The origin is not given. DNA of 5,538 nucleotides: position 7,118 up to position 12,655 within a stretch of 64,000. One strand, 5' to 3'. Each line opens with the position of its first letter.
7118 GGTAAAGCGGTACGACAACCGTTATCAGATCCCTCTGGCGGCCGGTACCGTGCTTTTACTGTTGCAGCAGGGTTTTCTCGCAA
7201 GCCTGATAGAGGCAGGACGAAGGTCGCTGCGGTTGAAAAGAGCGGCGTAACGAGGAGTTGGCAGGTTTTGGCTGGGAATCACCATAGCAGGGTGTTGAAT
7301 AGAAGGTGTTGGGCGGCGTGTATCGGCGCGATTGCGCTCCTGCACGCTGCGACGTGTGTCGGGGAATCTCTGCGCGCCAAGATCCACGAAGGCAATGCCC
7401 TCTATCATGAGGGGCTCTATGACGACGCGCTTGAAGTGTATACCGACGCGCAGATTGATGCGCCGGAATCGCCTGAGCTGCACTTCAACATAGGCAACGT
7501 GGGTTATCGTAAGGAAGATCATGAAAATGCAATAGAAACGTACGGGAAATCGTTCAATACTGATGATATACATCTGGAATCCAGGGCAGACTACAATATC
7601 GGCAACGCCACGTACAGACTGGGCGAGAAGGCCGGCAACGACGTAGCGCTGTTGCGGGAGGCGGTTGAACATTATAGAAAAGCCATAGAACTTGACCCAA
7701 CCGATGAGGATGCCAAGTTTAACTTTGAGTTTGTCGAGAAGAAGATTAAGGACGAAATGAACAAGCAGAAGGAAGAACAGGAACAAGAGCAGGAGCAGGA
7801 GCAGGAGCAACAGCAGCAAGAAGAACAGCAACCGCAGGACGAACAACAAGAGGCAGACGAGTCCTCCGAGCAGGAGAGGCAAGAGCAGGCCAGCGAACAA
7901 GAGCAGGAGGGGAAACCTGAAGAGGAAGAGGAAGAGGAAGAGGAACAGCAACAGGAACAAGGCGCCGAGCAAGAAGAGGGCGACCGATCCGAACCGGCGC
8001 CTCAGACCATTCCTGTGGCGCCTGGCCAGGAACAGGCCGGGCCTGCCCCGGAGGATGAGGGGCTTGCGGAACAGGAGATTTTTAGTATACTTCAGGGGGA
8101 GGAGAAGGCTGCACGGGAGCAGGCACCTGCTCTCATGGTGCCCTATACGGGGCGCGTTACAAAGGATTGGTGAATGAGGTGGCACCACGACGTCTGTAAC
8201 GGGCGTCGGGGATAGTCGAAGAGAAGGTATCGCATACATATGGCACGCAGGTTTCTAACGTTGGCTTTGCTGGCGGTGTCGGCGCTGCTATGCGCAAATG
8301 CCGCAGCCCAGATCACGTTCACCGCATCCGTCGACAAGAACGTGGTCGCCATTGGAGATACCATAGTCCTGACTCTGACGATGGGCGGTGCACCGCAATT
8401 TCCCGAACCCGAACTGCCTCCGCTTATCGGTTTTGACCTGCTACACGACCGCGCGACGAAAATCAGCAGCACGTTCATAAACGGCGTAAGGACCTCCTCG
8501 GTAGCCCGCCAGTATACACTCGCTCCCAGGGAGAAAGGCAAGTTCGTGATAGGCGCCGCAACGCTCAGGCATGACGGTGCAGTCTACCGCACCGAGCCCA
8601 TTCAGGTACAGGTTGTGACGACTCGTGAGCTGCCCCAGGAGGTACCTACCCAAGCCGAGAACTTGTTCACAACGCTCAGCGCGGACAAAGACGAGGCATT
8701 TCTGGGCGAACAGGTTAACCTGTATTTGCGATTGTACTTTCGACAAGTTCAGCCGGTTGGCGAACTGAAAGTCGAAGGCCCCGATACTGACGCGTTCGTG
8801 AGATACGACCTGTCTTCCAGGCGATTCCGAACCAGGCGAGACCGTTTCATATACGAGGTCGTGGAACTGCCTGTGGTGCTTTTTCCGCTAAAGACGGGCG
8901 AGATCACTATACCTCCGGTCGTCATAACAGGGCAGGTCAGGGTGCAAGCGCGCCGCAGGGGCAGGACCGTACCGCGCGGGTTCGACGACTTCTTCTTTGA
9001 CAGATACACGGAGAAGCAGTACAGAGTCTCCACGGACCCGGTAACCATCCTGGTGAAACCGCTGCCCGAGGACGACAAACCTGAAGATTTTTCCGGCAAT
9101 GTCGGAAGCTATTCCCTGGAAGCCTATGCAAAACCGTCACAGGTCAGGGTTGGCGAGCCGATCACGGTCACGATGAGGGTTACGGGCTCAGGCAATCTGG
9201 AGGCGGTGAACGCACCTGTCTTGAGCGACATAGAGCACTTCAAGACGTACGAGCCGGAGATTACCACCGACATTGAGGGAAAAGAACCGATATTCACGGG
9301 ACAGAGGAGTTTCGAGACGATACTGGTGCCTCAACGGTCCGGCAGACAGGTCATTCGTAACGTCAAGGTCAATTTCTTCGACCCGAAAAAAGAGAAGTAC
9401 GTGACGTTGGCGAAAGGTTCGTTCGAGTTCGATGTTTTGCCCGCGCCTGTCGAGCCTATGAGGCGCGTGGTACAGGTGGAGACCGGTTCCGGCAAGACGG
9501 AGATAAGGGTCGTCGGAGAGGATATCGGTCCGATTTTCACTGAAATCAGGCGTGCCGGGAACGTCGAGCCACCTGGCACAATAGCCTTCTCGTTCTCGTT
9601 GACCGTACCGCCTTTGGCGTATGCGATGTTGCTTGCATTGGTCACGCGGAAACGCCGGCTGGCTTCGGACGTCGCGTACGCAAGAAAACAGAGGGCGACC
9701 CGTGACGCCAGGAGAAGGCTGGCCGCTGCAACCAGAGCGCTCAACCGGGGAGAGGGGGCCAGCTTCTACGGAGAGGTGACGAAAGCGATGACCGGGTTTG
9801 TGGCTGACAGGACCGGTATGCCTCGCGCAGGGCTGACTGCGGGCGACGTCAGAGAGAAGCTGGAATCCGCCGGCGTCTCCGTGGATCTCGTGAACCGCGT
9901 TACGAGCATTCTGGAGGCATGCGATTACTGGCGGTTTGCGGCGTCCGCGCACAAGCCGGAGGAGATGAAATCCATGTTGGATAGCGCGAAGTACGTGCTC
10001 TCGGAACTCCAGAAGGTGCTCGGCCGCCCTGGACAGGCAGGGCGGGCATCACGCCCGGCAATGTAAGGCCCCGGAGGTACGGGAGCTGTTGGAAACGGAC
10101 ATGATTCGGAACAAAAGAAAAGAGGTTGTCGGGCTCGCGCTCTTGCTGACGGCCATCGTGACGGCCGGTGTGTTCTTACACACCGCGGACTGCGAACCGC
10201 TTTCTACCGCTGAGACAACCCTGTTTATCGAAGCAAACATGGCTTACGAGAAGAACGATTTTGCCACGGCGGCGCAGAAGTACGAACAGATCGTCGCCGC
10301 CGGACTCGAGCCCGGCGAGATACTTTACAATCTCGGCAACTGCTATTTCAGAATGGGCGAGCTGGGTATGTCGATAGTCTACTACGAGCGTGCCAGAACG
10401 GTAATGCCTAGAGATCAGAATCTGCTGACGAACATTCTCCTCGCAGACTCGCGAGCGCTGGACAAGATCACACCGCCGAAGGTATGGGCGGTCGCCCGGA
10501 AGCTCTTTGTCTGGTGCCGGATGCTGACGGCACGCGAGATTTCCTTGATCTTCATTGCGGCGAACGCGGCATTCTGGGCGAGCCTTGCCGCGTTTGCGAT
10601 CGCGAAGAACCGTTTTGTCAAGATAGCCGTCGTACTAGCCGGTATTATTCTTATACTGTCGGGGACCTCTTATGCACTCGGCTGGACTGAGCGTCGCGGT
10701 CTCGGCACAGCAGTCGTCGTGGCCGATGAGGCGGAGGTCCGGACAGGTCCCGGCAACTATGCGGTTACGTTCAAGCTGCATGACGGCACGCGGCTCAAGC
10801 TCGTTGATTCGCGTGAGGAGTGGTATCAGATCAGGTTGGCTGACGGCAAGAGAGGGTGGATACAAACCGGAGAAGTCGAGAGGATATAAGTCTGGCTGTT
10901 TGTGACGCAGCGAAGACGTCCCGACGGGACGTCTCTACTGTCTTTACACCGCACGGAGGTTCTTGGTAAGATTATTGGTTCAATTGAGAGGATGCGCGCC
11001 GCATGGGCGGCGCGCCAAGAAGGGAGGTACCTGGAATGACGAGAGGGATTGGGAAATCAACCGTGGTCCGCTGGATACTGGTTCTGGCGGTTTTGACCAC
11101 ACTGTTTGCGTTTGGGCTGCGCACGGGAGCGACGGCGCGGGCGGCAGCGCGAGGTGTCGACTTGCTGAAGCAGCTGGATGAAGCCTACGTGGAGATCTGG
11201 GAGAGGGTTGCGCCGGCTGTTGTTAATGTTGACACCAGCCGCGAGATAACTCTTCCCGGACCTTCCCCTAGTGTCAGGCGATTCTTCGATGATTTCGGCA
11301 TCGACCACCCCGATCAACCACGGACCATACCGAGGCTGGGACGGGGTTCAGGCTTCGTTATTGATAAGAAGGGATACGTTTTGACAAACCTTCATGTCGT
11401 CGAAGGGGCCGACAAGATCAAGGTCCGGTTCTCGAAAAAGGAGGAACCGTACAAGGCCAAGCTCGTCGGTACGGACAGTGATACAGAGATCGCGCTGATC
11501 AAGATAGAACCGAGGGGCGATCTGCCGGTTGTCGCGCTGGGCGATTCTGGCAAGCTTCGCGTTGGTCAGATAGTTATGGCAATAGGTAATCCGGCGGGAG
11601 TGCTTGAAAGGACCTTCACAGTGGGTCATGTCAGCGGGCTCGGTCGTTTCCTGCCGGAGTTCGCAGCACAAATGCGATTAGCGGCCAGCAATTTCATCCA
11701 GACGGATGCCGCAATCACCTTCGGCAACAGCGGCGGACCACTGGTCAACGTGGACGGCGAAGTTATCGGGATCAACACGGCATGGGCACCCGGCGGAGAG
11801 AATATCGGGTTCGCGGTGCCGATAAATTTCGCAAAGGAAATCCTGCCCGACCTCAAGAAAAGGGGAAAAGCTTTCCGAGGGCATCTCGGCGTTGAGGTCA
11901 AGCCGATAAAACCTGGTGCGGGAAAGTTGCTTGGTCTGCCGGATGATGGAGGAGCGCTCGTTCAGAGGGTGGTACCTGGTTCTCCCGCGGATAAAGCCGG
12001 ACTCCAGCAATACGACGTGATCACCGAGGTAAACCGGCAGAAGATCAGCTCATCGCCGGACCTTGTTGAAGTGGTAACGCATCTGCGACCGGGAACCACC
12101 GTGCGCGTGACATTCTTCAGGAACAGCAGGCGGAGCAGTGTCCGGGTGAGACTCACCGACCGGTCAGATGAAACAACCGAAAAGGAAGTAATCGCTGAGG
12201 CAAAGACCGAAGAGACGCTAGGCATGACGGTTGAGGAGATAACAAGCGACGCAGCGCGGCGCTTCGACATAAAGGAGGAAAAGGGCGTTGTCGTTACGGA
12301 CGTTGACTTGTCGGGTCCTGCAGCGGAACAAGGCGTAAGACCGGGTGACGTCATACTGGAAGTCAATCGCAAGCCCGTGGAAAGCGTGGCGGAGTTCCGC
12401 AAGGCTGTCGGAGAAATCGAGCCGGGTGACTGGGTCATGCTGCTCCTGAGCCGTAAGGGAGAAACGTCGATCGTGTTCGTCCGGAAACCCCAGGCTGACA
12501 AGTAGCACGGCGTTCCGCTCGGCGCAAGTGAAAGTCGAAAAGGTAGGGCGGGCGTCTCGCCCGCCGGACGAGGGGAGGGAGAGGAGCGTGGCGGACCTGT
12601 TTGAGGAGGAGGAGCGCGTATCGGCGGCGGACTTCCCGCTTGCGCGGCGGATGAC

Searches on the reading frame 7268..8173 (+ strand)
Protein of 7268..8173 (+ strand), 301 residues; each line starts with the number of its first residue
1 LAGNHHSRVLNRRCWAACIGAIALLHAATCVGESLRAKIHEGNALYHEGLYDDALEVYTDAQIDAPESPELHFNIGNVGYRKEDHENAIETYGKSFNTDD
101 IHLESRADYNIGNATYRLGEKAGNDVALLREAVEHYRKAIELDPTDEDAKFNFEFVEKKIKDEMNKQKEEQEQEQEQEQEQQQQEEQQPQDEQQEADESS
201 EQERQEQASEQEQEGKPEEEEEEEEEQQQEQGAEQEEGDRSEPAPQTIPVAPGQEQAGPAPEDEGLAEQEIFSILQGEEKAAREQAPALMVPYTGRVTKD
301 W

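Call 54: search_protein_families(library=pfam, proteins=[window:7268-8173:+], max_evalue=0.000001)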
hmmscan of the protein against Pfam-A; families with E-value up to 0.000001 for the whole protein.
window:7268-8173:+ (301 aa): 5 families
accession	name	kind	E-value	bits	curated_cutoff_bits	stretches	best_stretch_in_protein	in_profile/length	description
PF13414.12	TPR_11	-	3.8e-12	46.1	26.8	0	42-81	1-40/42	TPR repeat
PF07719.23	TPR_2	-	3.7e-10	39.6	27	0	130-146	18-34/34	Tetratricopeptide repeat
PF00515.34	TPR_1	-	5.3e-10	39.1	27.8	0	130-146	18-34/34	Tetratricopeptide repeat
PF13432.12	TPR_16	-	1.8e-08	35.1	32.7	0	41-92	3-54/65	Tetratricopeptide repeat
PF13181.12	TPR_8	-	7.9e-08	32.3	25.7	0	130-145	18-33/34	Tetratricopeptide repeat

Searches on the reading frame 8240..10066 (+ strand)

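Call 54: search_protein_families(library=pfam, proteins=[window:8240-10066:+], max_evalue=0.000001)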
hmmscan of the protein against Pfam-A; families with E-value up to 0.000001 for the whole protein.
window:8240-10066:+ (608 aa): 1 family
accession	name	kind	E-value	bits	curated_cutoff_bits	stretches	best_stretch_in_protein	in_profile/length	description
PF13584.12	BatD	-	1.3e-33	115.9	24.1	2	29-125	1-92/92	BatD DUF11 like domain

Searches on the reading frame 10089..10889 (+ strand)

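Call 54: search_protein_families(library=pfam, proteins=[window:10089-10889:+], max_evalue=0.000001)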
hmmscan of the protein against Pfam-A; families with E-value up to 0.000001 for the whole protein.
window:10089-10889:+ (266 aa): 4 families
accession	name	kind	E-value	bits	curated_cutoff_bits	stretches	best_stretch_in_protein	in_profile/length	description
PF08239.17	SH3_3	-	1.4e-08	35.3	27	1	215-263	3-53/54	Bacterial SH3 domain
PF07719.23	TPR_2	-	2.1e-08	34.1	27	0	77-108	2-33/34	Tetratricopeptide repeat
PF06347.19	SH3_4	-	8.6e-08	32.3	24.1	1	212-263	2-54/56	Bacterial SH3 domain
PF00515.34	TPR_1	-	1.2e-07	31.6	27.8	0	77-105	2-30/34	Tetratricopeptide repeat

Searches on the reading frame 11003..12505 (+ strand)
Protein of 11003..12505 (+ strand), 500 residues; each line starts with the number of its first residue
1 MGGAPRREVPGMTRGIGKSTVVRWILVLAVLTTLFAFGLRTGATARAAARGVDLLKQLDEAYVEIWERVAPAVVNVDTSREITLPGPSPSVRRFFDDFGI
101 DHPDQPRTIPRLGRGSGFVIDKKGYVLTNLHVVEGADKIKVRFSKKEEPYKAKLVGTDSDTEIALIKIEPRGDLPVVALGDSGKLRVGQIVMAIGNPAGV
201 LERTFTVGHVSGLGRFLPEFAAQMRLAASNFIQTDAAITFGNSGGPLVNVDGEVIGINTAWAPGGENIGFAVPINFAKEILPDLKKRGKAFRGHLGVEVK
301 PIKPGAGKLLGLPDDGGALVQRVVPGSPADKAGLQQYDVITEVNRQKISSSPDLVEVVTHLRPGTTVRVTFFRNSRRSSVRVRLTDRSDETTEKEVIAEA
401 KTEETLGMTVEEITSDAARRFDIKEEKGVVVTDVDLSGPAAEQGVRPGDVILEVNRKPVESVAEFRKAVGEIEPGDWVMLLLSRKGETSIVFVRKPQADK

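Call 54: search_protein_families(library=pfam, proteins=[window:11003-12505:+], max_evalue=0.000001)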
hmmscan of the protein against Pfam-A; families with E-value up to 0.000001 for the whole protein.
window:11003-12505:+ (500 aa): 6 families
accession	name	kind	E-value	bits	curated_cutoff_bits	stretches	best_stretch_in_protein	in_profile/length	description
PF13180.12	PDZ_2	-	2.5e-35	121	27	2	293-384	1-80/80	PDZ domain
PF13365.12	Trypsin_2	-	1.3e-31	110.7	27.6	1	115-257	1-144/144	Trypsin-like peptidase domain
PF00595.29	PDZ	-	5.8e-21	75.1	23.2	2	397-466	3-64/81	PDZ domain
PF17820.7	PDZ_6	-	6.4e-20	71.1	27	2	430-469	1-40/54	PDZ domain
PF00089.32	Trypsin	-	1.5e-16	61.4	20.6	1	116-276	28-216/220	Trypsin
PF12812.13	PDZ_1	-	3.5e-07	30.6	28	0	404-472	9-75/78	PDZ-like domain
